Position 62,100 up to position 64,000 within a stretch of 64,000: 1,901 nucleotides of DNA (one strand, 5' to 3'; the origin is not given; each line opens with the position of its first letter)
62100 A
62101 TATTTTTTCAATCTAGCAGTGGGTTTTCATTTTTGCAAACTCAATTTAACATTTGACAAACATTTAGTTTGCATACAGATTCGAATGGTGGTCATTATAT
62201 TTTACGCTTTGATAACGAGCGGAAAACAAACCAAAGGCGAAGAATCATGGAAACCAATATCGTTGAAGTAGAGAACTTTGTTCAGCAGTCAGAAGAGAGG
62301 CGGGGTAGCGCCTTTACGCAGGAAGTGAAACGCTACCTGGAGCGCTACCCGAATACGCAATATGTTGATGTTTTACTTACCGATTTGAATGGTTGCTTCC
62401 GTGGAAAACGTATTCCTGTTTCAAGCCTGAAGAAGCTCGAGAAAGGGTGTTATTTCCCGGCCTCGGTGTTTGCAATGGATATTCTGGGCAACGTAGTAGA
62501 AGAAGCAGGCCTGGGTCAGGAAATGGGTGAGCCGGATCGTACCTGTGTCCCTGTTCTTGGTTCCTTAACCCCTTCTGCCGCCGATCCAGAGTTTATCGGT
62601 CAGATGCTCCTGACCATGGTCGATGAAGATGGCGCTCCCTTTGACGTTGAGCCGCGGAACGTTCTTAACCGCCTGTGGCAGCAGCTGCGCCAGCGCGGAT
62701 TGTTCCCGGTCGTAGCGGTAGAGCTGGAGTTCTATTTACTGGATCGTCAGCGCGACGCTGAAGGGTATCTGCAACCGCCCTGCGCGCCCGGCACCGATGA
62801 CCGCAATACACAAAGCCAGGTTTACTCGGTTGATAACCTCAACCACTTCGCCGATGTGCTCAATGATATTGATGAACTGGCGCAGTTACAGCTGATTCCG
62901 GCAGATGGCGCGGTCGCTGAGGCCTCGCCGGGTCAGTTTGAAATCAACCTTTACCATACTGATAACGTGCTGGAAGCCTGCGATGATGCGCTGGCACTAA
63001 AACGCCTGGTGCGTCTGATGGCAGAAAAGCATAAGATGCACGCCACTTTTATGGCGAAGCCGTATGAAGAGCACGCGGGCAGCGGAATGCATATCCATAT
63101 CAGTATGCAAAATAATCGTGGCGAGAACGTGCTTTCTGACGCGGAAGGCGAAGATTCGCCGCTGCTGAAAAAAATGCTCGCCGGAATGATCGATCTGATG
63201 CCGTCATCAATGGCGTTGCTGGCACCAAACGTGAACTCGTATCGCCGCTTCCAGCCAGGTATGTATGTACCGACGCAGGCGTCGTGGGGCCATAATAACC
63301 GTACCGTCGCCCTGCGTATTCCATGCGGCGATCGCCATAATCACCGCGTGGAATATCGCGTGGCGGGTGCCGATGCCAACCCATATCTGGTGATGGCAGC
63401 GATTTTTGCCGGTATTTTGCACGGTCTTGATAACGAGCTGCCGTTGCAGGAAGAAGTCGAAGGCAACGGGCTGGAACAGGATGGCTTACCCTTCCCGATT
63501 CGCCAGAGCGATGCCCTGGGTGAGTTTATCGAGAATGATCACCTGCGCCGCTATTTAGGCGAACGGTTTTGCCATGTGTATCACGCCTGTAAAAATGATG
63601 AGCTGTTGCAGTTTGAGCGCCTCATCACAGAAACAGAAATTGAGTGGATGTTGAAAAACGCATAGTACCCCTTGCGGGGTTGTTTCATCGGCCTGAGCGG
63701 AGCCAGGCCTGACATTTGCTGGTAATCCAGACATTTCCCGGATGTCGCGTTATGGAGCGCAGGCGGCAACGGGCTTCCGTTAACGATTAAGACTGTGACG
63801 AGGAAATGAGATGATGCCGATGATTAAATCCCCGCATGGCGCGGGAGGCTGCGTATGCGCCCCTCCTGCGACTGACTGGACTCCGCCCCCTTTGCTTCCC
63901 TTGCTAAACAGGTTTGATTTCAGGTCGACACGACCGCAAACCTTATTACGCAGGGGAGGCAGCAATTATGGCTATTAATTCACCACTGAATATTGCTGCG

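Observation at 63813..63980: Small ORF in the puuA-puuP intergenic region overlapping the puuP start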

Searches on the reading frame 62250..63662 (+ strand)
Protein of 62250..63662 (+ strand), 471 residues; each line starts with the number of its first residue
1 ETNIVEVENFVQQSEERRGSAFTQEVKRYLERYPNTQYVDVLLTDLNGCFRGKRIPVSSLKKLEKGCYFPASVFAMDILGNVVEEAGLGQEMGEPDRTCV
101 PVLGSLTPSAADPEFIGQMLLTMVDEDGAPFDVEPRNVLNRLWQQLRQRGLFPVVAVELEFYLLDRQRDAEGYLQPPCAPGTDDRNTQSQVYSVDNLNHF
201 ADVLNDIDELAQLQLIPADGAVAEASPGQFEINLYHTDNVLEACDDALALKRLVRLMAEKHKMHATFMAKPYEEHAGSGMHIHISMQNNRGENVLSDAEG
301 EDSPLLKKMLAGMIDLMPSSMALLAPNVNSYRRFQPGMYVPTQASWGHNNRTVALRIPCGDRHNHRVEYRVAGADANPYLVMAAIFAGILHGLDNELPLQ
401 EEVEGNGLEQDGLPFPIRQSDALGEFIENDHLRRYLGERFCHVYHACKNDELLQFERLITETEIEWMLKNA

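Call 19: find_related_loci(query=window:62250-63662:+, collection=genome_contigs, flank=3000)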
Query window:62250-63662:+ (471 aa) in genome_contigs; peptide patterns used: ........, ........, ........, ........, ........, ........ (x = any residue, [..] = any of these).
195 stretches matched a pattern; 178 encode a relative of the query (tblastn E <= 1e-3); the best 80 are kept; 80 distinct loci.
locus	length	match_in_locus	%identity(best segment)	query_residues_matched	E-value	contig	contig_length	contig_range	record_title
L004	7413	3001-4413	99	1-471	0e+0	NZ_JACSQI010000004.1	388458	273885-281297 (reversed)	Escherichia whittamii strain Sa2BVA5 NODE_4_length_388458_cov_7.964772, whole genome shotgun sequence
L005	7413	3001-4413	99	1-471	0e+0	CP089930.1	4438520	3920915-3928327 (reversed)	Escherichia coli strain E69 chromosome, complete genome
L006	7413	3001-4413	98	1-471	0e+0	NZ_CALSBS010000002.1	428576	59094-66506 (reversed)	Pseudocitrobacter vendiensis strain CPO20170097T, whole genome shotgun sequence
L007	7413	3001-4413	98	1-471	0e+0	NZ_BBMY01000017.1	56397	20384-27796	Escherichia albertii NBRC 107761 = DSM 17582 strain NBRC 107761, whole genome shotgun sequence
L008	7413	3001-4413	97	1-471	0e+0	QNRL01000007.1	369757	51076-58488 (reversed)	Pseudocitrobacter faecalis strain DSM 27453 Ga0244571_107, whole genome shotgun sequence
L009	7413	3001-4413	94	1-471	0e+0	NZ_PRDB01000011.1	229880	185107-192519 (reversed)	Klebsiella michiganensis strain DSM 25444 contig_11, whole genome shotgun sequence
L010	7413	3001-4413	94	1-471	0e+0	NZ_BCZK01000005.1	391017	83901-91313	Klebsiella oxytoca NBRC 105695, whole genome shotgun sequence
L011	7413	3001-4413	94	1-471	0e+0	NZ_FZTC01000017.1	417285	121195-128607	Klebsiella grimontii strain 06D021, whole genome shotgun sequence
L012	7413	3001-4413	94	1-471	0e+0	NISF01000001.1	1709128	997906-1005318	Enterobacter sp. 10-1 NODE_1_length_1709128_cov_29.5066, whole genome shotgun sequence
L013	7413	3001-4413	93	1-471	0e+0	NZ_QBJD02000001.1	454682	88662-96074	Enterobacter sp. RIT418 RIT418_S9_1, whole genome shotgun sequence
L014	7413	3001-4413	93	1-471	0e+0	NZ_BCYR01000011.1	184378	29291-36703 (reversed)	Raoultella ornithinolytica NBRC 105727 = ATCC 31898 strain NBRC 105727, whole genome shotgun sequence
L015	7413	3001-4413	93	1-471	0e+0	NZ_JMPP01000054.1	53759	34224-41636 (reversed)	Raoultella planticola ATCC 33531 GRPL.assembly.54, whole genome shotgun sequence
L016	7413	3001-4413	92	1-471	0e+0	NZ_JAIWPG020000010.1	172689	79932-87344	Lelliottia sp. WAP21 10, whole genome shotgun sequence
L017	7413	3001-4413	93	1-471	0e+0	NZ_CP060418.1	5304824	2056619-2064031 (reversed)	Enterobacter sp. JUb54 strain RIT712 chromosome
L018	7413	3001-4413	92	1-471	0e+0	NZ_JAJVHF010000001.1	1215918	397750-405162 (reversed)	Huaxiibacter chinensis strain 155047 contig00001, whole genome shotgun sequence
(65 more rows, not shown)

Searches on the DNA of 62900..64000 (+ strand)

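Call 3: search_dna_similar(query=window:63600-64000:+, collection=ecoli_genomes, mode=near, max_rows=30, rows=spread)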
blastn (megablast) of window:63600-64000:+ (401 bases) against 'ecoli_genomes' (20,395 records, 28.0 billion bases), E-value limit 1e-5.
Records with a match: 4373; places in all: 4379; records where one place covers at least 80% of the query: 4373.
Genomes with a match: 4373 of 5426; with a place that covers at least 80% of the query: 4373. Places per genome that has any: lowest 1, median 1, highest 2. On chromosomes: 4373 places; on plasmids: 6.
Best place of each record, by identity: >=99% 1153; 95-99% 3220.
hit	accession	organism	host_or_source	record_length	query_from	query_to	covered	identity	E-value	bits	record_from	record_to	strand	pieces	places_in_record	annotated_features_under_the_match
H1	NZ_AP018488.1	Escherichia coli O157:H7 strain PV15-279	Homo sapiens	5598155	1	401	100%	100.0%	0e+0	741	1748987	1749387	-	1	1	ymjE: YmjE family protein | puuA: glutamate-putrescine ligase | puuP: putrescine/proton symporter PuuP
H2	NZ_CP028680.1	Escherichia coli strain 113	cattle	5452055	1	401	100%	99.8%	0e+0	736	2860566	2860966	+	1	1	ymjE: YmjE family protein | puuA: glutamate-putrescine ligase | puuP: putrescine/proton symporter PuuP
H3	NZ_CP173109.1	Escherichia coli strain Xuzhou21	Homo sapiens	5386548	1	401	100%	99.8%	0e+0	736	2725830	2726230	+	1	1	ymjE: YmjE family protein | puuA: glutamate-putrescine ligase | puuP: putrescine/proton symporter PuuP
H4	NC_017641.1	Escherichia coli UMNK88 strain UMNK88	porcine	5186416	1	401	100%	99.0%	0e+0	719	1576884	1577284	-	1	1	protein YmjE | puuA: glutamate-putrescine ligase | puuP: putrescine/proton symporter PuuP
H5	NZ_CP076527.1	Escherichia coli strain L3452210II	Homo sapiens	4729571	1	401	100%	99.0%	0e+0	719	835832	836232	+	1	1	ymjE: YmjE family protein | puuA: glutamate-putrescine ligase | puuP: putrescine/proton symporter PuuP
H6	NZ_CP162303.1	Escherichia coli strain XB2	chicken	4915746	1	401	100%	99.0%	0e+0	719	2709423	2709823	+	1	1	protein YmjE | puuA: glutamate-putrescine ligase | puuP: putrescine/proton symporter PuuP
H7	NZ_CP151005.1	Escherichia coli strain 19KM1766N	Dog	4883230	1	401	100%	99.0%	0e+0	719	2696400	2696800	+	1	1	protein YmjE | puuA: glutamate-putrescine ligase | puuP: putrescine/proton symporter PuuP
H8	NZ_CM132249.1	Escherichia coli strain 23AR0998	Homo sapiens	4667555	1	401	100%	99.0%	0e+0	719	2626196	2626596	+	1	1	ymjE: YmjE family protein | puuA: glutamate-putrescine ligase | puuP: putrescine/proton symporter PuuP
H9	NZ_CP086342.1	Escherichia coli strain ESY001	Homo sapiens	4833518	1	401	100%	98.8%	0e+0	713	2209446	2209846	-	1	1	protein YmjE | puuA: glutamate-putrescine ligase | puuP: putrescine/proton symporter PuuP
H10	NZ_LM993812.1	Escherichia coli strain K-12 substr. HMS174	-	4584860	1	401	100%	98.8%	0e+0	713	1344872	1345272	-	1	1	protein YmjE | puuA: glutamate-putrescine ligase | puuP: putrescine/proton symporter PuuP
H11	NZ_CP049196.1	Escherichia coli strain E118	dog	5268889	1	401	100%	98.8%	0e+0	713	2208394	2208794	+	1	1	ymjE: YmjE family protein | puuA: glutamate-putrescine ligase | puuP: putrescine/proton symporter PuuP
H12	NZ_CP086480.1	Escherichia coli strain Ec-050-T20-MAC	Homo sapiens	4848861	1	401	100%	98.8%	0e+0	713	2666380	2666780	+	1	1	protein YmjE | puuA: glutamate-putrescine ligase | puuP: putrescine/proton symporter PuuP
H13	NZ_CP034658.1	Escherichia coli strain ATCC 98082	missing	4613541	1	401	100%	98.8%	0e+0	713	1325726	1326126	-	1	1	ymjE: YmjE family protein | puuA: glutamate-putrescine ligase | puuP: putrescine/proton symporter PuuP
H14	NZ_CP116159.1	Escherichia coli strain DETEC-P351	ICU patient rectal swab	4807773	1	401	100%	98.8%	0e+0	713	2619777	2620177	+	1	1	protein YmjE | puuA: glutamate-putrescine ligase | puuP: putrescine/proton symporter PuuP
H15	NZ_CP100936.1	Escherichia coli strain ET650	Hoplobatrachus rugulosus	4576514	1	401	100%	98.8%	0e+0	713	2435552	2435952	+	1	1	protein YmjE | puuA: glutamate-putrescine ligase | puuP: putrescine/proton symporter PuuP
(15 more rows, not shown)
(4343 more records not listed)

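Call 4: search_rna_families(source=window, start=63400, end=64000, threshold=evalue, max_evalue=10)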
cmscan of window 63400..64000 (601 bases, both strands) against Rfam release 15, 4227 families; matches with E-value up to 10: 3.
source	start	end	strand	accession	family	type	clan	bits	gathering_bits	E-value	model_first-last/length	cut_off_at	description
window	63743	63865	+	RF03104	RAGATH-36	Gene; sRNA;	-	15.4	70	1.2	1-128/128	no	RAGATH-36 RNA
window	63771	63880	+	RF02648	Cis90_sRNA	Gene; sRNA;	-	15.2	50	0.2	1-237/237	no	Ruegeria cis90 sRNA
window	63421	63528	+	RF01872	MEG3_2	Gene; lncRNA;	-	12.3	60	9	1-105/105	no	Maternally expressed 3 conserved region 2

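Call 6: get_annotated_region(hit=H1, flank=2500)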
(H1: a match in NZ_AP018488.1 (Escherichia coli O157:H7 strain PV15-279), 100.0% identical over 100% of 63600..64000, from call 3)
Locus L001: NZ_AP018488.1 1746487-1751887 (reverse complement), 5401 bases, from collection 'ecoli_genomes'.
description: Escherichia coli O157:H7 strain PV15-279 chromosome, complete genome
organism: Escherichia coli O157:H7 strain PV15-279 (NCBI taxid 83334)
replicon: chromosome; assembly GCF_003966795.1
host: Homo sapiens; source: -; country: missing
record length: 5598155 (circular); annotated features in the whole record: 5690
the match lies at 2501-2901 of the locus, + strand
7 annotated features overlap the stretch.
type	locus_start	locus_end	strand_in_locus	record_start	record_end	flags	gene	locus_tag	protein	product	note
CDS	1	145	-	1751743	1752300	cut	puuR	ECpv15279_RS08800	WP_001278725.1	HTH-type transcriptional regulator PuuR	-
CDS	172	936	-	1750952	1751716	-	puuD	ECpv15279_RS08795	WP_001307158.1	gamma-glutamyl-gamma-aminobutyrate hydrolase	-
CDS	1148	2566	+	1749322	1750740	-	puuA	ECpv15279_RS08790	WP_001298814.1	glutamate-putrescine ligase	-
CDS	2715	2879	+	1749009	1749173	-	ymjE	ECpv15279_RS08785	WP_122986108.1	YmjE family protein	-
CDS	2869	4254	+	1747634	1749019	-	puuP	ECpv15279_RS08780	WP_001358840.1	putrescine/proton symporter PuuP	-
CDS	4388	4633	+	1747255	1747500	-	ymjA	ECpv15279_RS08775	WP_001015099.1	YmjA family protein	-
CDS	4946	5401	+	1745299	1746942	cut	sapA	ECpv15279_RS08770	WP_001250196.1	ABC transporter substrate-binding protein SapA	-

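Call 7: get_annotated_region(hit=H10, flank=2500)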
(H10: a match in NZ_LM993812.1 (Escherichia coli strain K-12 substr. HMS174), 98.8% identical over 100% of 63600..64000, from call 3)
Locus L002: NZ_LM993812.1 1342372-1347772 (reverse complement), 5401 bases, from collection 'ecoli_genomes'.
description: Escherichia coli strain K-12 substr. HMS174 chromosome 1, complete sequence
organism: Escherichia coli strain K-12 substr. HMS174 (NCBI taxid 562)
replicon: chromosome; assembly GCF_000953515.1
host: -; source: -; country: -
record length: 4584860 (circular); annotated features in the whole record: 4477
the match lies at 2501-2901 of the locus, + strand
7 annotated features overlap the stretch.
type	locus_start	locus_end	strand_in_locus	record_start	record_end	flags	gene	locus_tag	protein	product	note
CDS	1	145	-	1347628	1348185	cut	puuR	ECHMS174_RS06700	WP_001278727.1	HTH-type transcriptional regulator PuuR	-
CDS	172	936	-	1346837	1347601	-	puuD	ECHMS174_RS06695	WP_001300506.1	gamma-glutamyl-gamma-aminobutyrate hydrolase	-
CDS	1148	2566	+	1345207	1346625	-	puuA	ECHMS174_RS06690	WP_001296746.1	glutamate-putrescine ligase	-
CDS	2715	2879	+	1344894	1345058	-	-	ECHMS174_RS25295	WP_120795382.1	protein YmjE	-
CDS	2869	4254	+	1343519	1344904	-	puuP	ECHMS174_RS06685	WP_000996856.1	putrescine/proton symporter PuuP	-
CDS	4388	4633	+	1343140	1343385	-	ymjA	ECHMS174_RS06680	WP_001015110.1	YmjA family protein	-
CDS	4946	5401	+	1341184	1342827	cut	sapA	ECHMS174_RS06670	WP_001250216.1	ABC transporter substrate-binding protein SapA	-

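Call 57: search_dna_similar(query=window:62900-63665:+, collection=ecoli_genomes, mode=near, max_rows=12, rows=spread)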
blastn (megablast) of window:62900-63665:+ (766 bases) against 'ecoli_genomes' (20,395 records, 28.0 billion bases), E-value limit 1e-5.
Records with a match: 4373; places in all: 4376; records where one place covers at least 80% of the query: 4371.
Genomes with a match: 4373 of 5426; with a place that covers at least 80% of the query: 4371. Places per genome that has any: lowest 1, median 1, highest 2. On chromosomes: 4370 places; on plasmids: 6.
Best place of each record, by identity: >=99% 22; 95-99% 4350; 90-95% 1.
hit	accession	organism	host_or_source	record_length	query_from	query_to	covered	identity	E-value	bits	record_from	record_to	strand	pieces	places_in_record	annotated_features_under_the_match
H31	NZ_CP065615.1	Escherichia coli strain FDAARGOS_943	missing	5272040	1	766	100%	99.5%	0e+0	1393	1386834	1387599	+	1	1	puuA: glutamate-putrescine ligase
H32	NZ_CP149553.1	Escherichia coli strain 1604D011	Sus scrofa domesticus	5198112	2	766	100%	98.2%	0e+0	1336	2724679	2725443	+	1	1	puuA: glutamate-putrescine ligase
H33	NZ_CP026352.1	Escherichia coli strain 4FA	not applicable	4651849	1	765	100%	97.1%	0e+0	1291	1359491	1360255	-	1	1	puuA: glutamate-putrescine ligase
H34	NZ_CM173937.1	Escherichia coli strain E70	Homo sapiens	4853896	1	765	100%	97.1%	0e+0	1291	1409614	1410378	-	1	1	puuA: glutamate-putrescine ligase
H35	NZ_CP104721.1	Escherichia coli strain ECO3183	Homo sapiens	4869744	1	762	99%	97.2%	0e+0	1291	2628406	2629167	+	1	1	puuA: glutamate-putrescine ligase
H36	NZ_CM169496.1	Escherichia coli strain EC06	Homo sapiens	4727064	1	762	99%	97.2%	0e+0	1291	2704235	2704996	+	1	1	puuA: glutamate-putrescine ligase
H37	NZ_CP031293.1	Escherichia coli strain EC17GD31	Homo sapiens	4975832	1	765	100%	96.3%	0e+0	1258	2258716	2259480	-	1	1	puuA: glutamate-putrescine ligase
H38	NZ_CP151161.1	Escherichia coli strain 20220828076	Homo sapiens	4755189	2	762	99%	96.7%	0e+0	1267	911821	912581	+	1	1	puuA: glutamate-putrescine ligase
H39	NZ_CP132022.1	Escherichia coli strain GON1437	Homo sapiens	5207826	1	765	100%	96.2%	0e+0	1253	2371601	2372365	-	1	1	puuA: glutamate-putrescine ligase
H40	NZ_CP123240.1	Escherichia coli strain YZLc1-3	chicken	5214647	1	762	99%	96.3%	0e+0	1253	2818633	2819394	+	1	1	puuA: glutamate-putrescine ligase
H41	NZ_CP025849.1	Escherichia coli strain 600468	Homo sapiens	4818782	2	762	99%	96.2%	0e+0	1245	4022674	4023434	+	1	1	puuA: glutamate-putrescine ligase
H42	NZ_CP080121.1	Escherichia coli strain PK8217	chicken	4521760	187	762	75%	96.2%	0e+0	942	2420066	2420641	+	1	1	puuA: glutamate-putrescine ligase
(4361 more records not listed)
